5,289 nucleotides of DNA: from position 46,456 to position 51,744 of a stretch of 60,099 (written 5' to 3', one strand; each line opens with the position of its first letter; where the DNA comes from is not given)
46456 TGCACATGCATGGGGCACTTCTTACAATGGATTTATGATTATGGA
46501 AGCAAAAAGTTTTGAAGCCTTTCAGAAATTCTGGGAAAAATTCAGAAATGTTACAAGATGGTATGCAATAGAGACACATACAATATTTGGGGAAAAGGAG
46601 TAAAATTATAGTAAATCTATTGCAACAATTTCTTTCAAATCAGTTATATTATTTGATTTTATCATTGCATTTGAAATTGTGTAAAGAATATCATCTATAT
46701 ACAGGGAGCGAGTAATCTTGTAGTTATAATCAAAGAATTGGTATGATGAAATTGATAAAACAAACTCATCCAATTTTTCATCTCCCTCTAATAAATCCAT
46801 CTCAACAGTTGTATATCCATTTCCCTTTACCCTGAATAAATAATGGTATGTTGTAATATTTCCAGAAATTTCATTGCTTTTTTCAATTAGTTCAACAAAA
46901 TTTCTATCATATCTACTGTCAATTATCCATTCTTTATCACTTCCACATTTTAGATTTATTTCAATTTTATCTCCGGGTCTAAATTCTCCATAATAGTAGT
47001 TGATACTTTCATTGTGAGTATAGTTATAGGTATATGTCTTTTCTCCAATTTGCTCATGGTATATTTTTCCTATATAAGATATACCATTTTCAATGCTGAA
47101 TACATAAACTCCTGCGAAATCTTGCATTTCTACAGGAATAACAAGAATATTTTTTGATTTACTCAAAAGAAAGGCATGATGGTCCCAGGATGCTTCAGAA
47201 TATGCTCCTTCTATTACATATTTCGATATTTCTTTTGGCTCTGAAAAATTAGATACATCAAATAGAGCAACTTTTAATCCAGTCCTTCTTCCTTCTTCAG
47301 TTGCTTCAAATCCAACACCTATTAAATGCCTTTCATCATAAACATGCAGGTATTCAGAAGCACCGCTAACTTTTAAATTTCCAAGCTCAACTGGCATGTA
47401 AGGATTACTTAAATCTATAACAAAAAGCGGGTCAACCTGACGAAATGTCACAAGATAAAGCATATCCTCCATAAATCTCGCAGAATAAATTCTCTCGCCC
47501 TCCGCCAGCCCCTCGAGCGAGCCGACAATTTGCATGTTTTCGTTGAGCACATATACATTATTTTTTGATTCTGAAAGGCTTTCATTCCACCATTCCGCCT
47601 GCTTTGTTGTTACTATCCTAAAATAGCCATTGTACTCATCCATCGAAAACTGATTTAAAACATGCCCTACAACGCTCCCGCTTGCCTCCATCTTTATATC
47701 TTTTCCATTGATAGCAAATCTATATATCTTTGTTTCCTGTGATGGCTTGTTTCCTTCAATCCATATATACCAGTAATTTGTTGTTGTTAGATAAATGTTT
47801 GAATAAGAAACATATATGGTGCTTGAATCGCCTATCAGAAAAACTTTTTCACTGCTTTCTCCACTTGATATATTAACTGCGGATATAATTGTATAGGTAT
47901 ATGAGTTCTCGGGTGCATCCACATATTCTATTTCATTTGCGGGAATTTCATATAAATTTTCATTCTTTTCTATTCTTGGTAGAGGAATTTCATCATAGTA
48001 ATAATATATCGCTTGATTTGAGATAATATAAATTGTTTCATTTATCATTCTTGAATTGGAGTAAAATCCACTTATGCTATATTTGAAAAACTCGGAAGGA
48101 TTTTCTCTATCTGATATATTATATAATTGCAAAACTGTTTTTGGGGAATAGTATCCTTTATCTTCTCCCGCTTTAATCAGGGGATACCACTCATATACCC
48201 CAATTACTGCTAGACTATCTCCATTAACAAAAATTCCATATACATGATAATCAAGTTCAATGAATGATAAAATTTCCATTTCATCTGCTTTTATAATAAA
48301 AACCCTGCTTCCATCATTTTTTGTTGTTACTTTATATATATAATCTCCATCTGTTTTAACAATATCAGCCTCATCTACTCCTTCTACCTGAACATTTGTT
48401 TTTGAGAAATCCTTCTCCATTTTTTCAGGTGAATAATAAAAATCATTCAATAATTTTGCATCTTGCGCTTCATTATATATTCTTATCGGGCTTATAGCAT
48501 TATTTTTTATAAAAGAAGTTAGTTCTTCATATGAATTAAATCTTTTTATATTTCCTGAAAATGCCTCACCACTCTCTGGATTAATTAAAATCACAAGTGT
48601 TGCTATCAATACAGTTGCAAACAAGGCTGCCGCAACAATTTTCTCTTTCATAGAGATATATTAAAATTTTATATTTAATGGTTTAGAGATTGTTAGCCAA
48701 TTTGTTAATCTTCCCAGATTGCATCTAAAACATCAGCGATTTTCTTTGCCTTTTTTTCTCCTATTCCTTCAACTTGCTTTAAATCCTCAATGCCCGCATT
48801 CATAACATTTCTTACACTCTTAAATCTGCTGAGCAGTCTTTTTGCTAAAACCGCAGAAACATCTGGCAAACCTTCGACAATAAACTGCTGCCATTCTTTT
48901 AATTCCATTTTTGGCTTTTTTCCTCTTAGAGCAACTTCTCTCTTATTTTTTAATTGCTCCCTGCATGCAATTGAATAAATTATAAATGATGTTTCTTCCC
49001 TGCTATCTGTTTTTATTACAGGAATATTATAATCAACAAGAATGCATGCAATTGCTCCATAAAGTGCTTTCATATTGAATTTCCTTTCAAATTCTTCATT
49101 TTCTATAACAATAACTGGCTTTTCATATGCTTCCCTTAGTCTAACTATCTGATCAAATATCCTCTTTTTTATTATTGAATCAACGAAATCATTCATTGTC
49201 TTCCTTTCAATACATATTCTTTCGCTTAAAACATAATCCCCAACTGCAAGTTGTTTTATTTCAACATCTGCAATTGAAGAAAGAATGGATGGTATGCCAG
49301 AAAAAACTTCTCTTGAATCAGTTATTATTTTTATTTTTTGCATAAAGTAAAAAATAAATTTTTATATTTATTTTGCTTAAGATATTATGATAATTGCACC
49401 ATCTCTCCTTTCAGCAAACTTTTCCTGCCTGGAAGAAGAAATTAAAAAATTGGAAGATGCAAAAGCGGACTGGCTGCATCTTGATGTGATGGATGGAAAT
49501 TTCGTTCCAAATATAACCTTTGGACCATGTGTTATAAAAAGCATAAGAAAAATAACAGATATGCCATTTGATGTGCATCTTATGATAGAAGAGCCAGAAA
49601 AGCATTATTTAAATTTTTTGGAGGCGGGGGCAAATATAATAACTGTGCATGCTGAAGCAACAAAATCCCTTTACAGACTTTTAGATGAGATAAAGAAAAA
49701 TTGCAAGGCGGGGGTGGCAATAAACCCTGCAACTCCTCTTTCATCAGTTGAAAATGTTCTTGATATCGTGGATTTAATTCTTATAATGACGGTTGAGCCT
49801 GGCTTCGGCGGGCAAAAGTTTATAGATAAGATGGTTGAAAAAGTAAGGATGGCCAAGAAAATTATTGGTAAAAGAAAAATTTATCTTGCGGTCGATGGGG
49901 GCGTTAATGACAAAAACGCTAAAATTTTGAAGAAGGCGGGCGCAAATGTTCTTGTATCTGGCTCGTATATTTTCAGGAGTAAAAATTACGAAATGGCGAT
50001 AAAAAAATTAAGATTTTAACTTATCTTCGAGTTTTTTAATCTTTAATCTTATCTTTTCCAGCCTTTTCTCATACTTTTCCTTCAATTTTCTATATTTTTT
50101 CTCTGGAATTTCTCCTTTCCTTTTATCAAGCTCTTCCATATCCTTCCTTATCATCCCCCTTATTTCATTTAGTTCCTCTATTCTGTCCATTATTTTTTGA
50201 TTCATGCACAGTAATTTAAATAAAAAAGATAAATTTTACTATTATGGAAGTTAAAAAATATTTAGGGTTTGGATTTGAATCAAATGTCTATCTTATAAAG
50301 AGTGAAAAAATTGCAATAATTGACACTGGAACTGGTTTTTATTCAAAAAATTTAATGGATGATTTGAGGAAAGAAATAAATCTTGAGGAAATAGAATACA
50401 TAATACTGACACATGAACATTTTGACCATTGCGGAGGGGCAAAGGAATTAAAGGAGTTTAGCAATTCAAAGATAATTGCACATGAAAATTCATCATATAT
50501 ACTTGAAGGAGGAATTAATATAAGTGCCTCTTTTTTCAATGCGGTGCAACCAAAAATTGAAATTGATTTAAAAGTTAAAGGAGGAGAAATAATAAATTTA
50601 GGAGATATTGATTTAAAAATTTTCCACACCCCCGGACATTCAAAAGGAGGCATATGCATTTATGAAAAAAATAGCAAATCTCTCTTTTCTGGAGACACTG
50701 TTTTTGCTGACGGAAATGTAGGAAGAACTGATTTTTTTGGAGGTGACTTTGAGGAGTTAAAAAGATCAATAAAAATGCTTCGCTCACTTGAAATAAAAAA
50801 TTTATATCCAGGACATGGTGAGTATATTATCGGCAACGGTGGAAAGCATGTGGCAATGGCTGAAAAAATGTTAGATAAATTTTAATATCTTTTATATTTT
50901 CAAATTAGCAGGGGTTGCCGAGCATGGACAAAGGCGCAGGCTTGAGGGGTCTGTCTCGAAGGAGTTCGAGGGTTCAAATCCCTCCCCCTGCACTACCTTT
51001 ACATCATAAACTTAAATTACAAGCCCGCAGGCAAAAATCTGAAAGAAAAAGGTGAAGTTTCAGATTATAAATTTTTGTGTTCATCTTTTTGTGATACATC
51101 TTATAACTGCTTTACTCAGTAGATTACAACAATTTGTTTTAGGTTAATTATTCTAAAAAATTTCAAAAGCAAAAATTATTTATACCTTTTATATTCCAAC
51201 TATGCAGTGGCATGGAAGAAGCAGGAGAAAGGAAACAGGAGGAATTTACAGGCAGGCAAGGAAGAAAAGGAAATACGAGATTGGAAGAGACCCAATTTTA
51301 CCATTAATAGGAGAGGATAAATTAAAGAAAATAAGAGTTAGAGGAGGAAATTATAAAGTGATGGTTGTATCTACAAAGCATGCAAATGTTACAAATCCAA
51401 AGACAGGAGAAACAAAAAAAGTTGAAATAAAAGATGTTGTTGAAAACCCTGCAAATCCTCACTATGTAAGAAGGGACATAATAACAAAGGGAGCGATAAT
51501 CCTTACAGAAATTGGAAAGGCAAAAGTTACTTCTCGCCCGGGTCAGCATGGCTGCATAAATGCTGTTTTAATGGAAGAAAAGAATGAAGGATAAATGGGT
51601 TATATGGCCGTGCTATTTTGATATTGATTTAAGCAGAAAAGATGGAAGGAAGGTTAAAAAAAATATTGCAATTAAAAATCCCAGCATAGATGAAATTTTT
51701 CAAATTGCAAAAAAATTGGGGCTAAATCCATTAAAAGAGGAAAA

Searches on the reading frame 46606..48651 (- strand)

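Call 13: search_protein_families(library=pfam, proteins=[window:46606-48651:-], max_evalue=0.001)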
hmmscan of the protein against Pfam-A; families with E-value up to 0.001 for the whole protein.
window:46606-48651:- (681 aa): 1 family
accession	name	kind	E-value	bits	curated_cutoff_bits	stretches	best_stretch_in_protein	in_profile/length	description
PF09826.15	Beta_propel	-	6.7e-147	490.8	22.4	2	82-536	1-465/495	Beta propeller domain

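Call 48: search_protein_families(library=ncbifam, proteins=[window:46606-48651:-], max_evalue=1)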
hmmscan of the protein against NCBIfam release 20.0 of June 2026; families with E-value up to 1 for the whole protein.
window:46606-48651:- (681 aa): 0 families

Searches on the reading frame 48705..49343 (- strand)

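Call 13: search_protein_families(library=pfam, proteins=[window:48705-49343:-], max_evalue=0.001)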
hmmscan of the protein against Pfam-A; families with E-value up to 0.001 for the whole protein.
window:48705-49343:- (212 aa): 5 families
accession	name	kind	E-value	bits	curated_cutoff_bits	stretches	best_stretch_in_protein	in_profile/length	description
PF02732.21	ERCC4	-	8.1e-28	97.5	24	1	9-124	2-139/140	ERCC4 domain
PF14520.12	HHH_5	-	6.8e-10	39.7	27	1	158-204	6-53/57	Helix-hairpin-helix domain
PF12826.13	HHH_2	-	1e-09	38.9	27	1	158-205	7-54/64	Helix-hairpin-helix motif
PF00633.29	HHH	-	2.4e-07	30.7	24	1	177-204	2-29/30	Helix-hairpin-helix motif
PF20582.4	UPF0758_N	-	0.00021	21.8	27.1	1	157-199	34-76/77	UPF0758 N-terminal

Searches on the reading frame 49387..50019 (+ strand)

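Call 14: search_protein_families(library=pfam, proteins=[window:49387-50019:+], max_evalue=0.001)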
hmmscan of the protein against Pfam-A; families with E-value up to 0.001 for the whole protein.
window:49387-50019:+ (210 aa): 3 families
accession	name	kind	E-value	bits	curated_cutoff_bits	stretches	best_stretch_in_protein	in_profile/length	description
PF00834.25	Ribul_P_3_epim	-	9.3e-77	257.3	21.1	1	3-196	2-198/198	Ribulose-phosphate 3 epimerase family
PF00977.27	His_biosynth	-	0.00052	20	23.6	0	152-199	61-109/228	Histidine biosynthesis protein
PF04055.27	Radical_SAM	-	0.00097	19.8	29.5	0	120-188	29-104/166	Radical SAM superfamily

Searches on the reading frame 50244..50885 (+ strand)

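Call 14: search_protein_families(library=pfam, proteins=[window:50244-50885:+], max_evalue=0.001)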
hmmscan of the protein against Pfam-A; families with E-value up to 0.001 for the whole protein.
window:50244-50885:+ (213 aa): 3 families
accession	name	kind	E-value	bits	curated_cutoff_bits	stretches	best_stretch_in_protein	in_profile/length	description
PF00753.33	Lactamase_B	-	2.7e-33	116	22.7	1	11-191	4-196/196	Metallo-beta-lactamase superfamily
PF19583.5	ODP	-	5.1e-17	62.8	27.2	1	11-176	1-160/194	ODP family beta lactamase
PF12706.13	Lactamase_B_2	-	1.3e-11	44.9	27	1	25-174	4-148/200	Beta-lactamase superfamily domain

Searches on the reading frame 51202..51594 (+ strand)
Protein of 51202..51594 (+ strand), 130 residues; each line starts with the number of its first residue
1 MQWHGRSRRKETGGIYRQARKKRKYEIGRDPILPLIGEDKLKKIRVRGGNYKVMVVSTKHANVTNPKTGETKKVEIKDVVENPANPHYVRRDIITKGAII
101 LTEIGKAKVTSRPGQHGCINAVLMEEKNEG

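Call 14: search_protein_families(library=pfam, proteins=[window:51202-51594:+], max_evalue=0.001)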
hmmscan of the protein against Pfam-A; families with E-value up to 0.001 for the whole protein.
window:51202-51594:+ (130 aa): 1 family
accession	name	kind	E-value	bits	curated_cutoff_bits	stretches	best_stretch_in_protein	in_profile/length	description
PF01201.27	Ribosomal_S8e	-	3.1e-45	154.1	30.2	1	3-124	1-133/133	Ribosomal protein S8e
